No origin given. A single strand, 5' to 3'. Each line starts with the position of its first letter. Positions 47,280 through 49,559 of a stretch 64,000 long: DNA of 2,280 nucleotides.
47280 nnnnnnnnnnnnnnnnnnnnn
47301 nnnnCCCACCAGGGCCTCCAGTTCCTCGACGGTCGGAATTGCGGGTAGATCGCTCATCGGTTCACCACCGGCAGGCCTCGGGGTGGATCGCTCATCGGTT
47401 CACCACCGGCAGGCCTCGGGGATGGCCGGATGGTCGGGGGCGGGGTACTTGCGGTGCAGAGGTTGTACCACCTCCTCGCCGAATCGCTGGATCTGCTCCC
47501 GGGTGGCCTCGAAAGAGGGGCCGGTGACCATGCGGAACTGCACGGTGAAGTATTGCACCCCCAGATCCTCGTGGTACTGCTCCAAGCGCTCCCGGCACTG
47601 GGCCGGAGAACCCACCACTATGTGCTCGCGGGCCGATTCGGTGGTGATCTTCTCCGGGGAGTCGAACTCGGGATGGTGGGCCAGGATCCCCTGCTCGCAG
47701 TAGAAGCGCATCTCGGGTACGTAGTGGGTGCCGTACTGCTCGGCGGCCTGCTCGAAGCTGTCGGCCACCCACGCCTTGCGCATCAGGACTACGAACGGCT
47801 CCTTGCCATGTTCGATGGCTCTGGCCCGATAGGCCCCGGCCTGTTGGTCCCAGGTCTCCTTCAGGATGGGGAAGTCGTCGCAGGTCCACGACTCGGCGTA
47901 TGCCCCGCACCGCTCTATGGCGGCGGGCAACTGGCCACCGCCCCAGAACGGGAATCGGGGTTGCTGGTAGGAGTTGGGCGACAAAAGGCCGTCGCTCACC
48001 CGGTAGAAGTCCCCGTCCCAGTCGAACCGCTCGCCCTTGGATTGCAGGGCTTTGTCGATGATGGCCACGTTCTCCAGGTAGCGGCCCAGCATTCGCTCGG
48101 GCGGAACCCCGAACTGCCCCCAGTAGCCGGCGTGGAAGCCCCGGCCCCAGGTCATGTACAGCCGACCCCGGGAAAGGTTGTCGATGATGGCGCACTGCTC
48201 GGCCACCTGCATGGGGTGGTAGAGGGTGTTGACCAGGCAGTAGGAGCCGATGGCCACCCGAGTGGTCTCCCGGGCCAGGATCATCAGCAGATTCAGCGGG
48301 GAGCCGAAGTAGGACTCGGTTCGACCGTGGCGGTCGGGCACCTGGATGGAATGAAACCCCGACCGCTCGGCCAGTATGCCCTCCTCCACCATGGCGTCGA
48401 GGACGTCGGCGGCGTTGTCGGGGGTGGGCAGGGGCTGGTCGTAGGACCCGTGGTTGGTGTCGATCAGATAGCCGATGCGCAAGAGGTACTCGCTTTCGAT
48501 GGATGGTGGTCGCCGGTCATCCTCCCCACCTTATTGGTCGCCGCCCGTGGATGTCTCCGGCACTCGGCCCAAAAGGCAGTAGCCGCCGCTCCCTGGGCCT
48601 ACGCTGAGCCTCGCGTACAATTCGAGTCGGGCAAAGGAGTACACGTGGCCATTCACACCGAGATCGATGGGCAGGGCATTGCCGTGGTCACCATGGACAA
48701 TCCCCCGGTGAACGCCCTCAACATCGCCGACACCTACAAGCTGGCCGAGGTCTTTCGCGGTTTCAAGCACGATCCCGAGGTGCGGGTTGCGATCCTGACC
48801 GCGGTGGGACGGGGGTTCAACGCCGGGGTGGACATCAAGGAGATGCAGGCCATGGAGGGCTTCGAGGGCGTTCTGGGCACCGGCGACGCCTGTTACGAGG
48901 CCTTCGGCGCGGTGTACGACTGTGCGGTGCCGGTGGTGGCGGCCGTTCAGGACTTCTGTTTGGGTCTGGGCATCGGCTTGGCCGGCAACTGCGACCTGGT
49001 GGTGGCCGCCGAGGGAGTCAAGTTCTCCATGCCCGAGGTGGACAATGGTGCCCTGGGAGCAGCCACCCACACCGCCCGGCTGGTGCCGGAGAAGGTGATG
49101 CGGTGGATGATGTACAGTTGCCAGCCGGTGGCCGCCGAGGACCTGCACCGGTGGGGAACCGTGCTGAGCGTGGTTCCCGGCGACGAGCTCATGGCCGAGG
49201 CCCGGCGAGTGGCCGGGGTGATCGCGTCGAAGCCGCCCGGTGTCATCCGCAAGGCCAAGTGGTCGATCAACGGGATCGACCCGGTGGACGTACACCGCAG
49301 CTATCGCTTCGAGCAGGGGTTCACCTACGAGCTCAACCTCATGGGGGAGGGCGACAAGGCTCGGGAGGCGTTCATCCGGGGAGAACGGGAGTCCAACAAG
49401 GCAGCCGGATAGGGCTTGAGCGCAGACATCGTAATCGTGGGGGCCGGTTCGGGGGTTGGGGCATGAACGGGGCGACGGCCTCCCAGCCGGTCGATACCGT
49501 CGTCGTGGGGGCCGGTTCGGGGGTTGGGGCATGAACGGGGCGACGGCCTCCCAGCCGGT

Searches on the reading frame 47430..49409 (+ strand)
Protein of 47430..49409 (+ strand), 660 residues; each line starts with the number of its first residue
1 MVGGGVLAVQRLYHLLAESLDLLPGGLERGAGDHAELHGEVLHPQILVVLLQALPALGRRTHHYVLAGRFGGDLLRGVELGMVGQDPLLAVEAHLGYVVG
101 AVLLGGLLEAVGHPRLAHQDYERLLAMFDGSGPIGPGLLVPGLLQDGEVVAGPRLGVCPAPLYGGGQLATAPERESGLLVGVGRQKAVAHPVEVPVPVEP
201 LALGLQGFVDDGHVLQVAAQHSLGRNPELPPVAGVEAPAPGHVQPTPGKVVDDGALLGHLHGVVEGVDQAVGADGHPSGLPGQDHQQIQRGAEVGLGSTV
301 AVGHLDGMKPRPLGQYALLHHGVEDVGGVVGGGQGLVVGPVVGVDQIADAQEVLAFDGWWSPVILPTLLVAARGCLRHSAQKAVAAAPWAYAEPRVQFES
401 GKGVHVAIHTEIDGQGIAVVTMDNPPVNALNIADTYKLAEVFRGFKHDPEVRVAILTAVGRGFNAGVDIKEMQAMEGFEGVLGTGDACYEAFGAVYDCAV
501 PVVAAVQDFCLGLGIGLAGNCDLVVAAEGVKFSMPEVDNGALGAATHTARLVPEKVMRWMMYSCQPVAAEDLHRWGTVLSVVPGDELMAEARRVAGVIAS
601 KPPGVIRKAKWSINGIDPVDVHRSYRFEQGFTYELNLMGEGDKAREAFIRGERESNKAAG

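Call 54: search_protein_families(library=pfam, proteins=[window:47430-49409:+], max_evalue=0.0001)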
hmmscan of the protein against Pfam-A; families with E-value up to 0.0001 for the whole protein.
window:47430-49409:+ (660 aa): 2 families
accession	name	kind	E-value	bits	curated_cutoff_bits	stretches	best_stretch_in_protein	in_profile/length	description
PF00378.25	ECH_1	-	1.3e-37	129.9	27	1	415-614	4-206/251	Enoyl-CoA hydratase/isomerase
PF16113.10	ECH_2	-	8.7e-16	58.8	27.2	1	419-592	3-182/335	Enoyl-CoA hydratase/isomerase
